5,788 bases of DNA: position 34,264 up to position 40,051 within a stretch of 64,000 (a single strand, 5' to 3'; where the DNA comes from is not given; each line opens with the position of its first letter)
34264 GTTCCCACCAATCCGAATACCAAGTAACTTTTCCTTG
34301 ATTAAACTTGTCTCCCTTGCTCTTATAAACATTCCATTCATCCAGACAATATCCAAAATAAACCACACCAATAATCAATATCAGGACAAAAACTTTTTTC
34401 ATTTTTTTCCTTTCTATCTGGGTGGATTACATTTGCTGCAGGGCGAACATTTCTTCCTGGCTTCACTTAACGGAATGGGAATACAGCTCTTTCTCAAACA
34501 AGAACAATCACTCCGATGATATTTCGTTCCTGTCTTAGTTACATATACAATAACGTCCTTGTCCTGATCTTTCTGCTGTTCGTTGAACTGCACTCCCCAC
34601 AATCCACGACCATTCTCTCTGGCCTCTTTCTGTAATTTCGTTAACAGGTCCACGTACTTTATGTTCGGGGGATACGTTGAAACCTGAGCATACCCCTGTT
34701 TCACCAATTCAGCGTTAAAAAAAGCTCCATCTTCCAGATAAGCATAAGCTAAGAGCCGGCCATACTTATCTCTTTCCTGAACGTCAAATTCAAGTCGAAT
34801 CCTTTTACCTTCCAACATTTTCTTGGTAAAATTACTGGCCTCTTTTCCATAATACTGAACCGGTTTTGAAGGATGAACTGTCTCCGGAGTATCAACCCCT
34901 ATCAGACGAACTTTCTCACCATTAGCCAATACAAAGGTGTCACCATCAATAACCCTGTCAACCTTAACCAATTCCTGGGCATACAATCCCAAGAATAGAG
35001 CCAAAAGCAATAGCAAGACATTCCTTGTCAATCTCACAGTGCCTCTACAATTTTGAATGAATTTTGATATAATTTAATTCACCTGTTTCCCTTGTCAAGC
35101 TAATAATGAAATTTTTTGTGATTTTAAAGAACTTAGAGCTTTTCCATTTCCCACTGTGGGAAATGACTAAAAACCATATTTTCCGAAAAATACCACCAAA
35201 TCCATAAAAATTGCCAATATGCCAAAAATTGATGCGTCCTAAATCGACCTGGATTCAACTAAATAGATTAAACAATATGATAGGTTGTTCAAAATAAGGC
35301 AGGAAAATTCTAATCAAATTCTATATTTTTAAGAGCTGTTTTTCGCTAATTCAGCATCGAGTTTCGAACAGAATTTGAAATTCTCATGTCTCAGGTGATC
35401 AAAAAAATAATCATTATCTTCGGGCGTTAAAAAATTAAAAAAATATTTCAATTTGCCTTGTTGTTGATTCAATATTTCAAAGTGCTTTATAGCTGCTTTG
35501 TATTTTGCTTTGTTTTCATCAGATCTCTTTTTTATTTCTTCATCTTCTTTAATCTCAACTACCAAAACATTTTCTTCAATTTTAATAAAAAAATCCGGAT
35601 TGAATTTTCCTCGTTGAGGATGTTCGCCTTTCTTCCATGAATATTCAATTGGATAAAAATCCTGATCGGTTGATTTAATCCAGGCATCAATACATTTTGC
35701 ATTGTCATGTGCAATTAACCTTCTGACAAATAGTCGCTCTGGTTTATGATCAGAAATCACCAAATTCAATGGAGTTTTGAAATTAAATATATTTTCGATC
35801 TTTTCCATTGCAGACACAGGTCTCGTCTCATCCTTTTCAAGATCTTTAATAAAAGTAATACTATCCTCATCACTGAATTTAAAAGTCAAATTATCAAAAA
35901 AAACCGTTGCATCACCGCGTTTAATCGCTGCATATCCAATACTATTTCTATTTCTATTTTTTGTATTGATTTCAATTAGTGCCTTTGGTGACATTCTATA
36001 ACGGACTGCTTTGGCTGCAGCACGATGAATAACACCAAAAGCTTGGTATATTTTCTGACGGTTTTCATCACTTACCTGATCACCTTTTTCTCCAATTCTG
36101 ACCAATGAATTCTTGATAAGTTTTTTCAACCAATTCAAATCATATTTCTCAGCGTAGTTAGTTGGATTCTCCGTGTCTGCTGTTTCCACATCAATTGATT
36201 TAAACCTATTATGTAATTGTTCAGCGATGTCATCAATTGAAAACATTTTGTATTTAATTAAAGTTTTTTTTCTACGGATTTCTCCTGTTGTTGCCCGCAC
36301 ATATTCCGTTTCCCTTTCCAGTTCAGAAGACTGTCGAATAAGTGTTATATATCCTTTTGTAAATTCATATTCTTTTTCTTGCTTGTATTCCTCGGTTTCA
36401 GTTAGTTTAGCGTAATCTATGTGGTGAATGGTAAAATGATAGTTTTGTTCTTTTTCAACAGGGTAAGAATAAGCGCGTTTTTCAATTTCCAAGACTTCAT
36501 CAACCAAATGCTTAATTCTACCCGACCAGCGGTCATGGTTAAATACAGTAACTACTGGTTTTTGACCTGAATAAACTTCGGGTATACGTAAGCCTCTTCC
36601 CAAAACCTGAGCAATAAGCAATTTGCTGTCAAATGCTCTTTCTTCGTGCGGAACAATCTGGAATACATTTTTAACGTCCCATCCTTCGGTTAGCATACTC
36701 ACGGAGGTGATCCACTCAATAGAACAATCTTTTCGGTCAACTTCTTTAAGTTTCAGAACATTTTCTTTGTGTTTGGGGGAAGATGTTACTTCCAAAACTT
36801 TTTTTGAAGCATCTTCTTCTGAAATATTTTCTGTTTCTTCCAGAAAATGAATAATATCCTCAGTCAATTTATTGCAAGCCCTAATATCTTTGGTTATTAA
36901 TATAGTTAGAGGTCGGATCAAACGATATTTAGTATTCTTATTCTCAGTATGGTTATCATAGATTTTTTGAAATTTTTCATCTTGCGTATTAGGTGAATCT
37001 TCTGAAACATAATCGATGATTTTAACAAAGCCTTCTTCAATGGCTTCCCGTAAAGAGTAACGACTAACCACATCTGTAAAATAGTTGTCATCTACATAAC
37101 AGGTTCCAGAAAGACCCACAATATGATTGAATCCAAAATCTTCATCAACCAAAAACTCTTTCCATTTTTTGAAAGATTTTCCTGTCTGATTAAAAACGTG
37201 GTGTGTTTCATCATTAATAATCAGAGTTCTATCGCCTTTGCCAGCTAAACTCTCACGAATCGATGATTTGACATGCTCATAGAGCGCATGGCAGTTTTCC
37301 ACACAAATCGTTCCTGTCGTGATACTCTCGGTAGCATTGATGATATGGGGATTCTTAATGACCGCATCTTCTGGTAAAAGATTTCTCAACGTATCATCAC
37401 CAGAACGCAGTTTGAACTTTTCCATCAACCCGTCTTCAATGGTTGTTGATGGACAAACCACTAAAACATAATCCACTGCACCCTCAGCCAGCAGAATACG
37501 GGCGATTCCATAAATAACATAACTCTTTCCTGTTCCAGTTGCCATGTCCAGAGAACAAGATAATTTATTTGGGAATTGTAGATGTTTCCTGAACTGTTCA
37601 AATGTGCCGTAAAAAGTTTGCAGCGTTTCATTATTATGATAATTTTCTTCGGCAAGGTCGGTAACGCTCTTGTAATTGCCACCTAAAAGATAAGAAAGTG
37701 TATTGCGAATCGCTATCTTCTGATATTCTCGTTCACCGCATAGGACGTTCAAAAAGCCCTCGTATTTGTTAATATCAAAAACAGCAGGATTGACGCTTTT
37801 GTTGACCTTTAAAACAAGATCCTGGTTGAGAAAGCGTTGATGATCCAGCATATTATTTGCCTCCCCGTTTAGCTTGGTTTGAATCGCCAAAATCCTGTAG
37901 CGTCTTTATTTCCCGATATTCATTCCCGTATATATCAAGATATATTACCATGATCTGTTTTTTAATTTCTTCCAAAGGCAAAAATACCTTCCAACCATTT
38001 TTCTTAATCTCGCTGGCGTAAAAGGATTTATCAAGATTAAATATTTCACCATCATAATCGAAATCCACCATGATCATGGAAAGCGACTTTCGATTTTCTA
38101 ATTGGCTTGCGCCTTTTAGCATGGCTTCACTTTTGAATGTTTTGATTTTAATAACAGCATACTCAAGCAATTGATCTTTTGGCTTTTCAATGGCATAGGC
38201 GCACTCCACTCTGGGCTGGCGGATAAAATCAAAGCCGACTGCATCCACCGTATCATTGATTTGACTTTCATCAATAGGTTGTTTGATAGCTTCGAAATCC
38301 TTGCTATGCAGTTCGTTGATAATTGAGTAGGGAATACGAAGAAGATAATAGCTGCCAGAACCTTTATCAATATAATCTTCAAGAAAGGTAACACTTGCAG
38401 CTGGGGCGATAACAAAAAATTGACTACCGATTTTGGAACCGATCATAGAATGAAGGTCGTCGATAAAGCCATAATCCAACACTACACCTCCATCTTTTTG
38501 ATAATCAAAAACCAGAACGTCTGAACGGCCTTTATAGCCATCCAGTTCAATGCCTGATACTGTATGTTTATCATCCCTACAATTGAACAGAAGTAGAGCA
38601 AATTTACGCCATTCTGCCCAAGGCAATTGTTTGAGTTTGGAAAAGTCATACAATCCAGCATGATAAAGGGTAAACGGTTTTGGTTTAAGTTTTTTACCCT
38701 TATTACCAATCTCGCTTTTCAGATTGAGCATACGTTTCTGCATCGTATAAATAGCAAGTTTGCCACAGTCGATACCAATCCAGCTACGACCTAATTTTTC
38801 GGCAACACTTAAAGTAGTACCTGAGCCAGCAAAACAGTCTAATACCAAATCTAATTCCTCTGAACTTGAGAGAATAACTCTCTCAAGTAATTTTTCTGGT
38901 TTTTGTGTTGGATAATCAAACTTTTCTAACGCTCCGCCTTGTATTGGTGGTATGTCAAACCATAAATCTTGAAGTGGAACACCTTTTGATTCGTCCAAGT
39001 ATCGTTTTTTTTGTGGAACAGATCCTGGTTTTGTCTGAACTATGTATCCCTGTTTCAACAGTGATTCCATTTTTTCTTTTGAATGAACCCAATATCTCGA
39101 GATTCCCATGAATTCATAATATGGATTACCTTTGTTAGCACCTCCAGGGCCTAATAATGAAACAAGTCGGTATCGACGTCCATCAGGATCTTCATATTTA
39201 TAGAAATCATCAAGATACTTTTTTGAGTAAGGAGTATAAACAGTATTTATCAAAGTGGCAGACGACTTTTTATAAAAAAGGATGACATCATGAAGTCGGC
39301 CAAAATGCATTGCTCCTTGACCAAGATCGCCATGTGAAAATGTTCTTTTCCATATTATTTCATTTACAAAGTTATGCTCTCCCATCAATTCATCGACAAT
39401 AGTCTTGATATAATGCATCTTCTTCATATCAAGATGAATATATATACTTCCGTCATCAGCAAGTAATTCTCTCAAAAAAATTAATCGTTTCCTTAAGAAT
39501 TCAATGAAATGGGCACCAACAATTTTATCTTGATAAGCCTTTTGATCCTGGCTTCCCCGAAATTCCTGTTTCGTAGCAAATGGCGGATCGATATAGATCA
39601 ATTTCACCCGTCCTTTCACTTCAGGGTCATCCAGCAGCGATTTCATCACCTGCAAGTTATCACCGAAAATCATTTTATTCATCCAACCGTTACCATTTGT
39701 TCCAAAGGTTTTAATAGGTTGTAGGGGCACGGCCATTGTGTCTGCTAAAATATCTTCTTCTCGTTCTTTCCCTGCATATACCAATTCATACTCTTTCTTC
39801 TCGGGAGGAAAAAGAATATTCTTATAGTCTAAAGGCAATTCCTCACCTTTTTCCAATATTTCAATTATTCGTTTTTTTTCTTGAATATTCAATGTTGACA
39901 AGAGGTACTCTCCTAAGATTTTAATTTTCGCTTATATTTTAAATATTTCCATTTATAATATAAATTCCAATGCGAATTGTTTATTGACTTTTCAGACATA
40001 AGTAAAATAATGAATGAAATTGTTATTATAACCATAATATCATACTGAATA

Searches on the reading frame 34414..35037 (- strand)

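Call 60: search_protein_families(library=pfam, proteins=[window:34414-35037:-], max_evalue=0.001)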
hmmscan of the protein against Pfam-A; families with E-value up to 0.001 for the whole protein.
window:34414-35037:- (207 aa): 1 family
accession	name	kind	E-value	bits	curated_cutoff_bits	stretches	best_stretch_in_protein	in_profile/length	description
PF00565.23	SNase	-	5.4e-30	104.5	21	1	42-147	1-105/107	Staphylococcal nuclease homologue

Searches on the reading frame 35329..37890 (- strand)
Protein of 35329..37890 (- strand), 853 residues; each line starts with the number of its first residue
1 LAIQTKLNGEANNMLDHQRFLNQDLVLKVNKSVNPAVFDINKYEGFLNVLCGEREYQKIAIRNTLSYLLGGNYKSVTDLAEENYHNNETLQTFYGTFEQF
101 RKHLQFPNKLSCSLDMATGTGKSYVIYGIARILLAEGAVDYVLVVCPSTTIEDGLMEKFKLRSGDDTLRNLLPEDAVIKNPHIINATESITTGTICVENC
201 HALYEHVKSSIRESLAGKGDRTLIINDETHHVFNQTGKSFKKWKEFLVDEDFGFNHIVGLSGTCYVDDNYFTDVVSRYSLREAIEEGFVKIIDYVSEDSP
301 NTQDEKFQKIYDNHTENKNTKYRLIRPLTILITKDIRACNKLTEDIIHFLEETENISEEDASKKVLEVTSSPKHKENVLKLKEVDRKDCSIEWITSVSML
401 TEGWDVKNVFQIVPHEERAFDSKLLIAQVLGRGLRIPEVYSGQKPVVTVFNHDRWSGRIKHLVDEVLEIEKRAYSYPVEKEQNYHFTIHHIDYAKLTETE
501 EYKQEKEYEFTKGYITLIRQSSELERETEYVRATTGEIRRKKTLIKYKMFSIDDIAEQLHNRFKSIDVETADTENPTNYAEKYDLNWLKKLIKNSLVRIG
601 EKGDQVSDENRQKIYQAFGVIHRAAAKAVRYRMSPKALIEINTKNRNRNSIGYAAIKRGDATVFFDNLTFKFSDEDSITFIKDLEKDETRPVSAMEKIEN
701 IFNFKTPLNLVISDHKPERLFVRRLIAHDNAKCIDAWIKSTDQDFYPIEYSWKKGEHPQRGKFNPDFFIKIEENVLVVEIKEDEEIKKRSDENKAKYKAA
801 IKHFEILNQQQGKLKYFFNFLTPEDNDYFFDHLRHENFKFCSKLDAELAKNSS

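Call 16: search_protein_families(library=phrogs, proteins=[window:35329-37890:-], max_evalue=0.00001)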
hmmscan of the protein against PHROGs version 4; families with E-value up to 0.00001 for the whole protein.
window:35329-37890:- (853 aa): 3 families
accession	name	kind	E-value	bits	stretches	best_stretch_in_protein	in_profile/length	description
phrog_16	-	DNA, RNA and nucleotide metabolism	3.3e-26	92.8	1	109-639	290-748/986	DNA helicase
phrog_32711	-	unknown function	4.1e-14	52.4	1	203-461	201-467/956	-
phrog_62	-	DNA, RNA and nucleotide metabolism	7.5e-09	34.6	1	112-263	712-848/1881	DNA helicase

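Call 18: search_protein_families(library=pfam, proteins=[window:35329-37890:-], max_evalue=0.001)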
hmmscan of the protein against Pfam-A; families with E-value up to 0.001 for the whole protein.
window:35329-37890:- (853 aa): 3 families
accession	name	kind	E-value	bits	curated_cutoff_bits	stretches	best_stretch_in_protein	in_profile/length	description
PF04851.21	ResIII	-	5e-17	62.7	22.5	1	54-264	5-162/164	Type III restriction enzyme, res subunit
PF18766.7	SWI2_SNF2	-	3.1e-05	24.2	26.7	1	118-320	27-217/221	SWI2/SNF2 ATPase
PF19778.5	RE_endonuc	-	0.00077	19.7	23.4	0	757-813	42-99/108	Endonuclease domain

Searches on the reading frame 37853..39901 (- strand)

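Call 16: search_protein_families(library=phrogs, proteins=[window:37853-39901:-], max_evalue=0.00001)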
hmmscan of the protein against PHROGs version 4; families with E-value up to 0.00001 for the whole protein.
window:37853-39901:- (682 aa): 7 families
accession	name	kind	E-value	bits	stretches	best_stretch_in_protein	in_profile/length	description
phrog_67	-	other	2.7e-49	169.9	1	35-422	79-378/743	DNA methyltransferase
phrog_498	-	other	8.2e-21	75.1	1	45-379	168-408/633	DNA methyltransferase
phrog_3008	-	other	1.9e-15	57.8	1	330-397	150-217/244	DNA methyltransferase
phrog_6952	-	other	4.3e-10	40.7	1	298-381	86-165/181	DNA methyltransferase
phrog_18293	-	other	4.9e-09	37.2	1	297-382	19-98/119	methyltransferase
phrog_26713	-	other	5.3e-09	36.9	1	75-112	6-41/74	methyltransferase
phrog_23085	-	unknown function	1e-07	32.7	1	326-397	40-111/138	-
